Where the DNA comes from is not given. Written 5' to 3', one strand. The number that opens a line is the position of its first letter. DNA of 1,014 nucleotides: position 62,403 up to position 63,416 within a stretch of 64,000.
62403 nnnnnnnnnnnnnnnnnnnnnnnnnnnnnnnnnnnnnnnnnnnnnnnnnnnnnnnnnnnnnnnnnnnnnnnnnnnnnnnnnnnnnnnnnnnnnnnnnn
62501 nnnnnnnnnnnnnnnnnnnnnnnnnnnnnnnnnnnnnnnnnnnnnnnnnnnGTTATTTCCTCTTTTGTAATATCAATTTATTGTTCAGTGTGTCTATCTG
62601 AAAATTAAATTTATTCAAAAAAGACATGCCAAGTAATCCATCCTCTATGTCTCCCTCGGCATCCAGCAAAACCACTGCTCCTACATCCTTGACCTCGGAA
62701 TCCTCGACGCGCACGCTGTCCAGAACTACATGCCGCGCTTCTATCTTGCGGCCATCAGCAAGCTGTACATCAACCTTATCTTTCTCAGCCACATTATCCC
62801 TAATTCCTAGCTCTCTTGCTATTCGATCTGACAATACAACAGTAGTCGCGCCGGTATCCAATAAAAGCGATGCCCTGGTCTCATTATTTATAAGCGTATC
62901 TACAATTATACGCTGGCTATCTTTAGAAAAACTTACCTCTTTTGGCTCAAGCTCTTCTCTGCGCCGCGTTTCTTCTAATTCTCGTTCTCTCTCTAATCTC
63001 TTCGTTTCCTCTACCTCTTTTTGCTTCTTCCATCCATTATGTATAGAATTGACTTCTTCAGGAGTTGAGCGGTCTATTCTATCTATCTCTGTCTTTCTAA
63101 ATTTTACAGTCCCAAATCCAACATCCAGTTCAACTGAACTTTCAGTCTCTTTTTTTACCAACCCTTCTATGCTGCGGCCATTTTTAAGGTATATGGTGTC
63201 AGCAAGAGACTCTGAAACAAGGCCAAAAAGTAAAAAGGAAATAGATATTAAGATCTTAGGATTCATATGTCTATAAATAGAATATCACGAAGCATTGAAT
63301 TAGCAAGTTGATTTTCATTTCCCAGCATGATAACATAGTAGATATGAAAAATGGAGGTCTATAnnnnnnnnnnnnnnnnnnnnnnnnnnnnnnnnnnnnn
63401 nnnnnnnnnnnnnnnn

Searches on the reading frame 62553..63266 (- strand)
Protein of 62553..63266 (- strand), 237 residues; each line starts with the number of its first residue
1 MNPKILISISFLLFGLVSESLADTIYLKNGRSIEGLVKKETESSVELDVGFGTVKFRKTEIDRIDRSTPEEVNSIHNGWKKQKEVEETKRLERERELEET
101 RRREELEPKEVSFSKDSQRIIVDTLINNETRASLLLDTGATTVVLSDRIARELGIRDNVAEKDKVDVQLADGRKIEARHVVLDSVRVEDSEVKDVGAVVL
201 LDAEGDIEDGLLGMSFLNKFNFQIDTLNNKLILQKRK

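Call 98: search_protein_families(library=pfam, proteins=[window:62553-63266:-], max_evalue=0.0001)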
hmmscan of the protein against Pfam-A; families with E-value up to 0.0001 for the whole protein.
window:62553-63266:- (237 aa): 3 families
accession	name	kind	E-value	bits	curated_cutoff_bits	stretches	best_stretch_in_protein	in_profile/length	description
PF13975.11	gag-asp_proteas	-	1e-19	71.3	28.2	1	123-218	2-91/92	gag-polyprotein putative aspartyl protease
PF13650.11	Asp_protease_2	-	5.7e-17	62.6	24.3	1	126-216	5-90/90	Aspartyl protease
PF08284.16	RVP_2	-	1.5e-05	25.3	20.3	1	115-236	16-133/136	Retroviral aspartyl protease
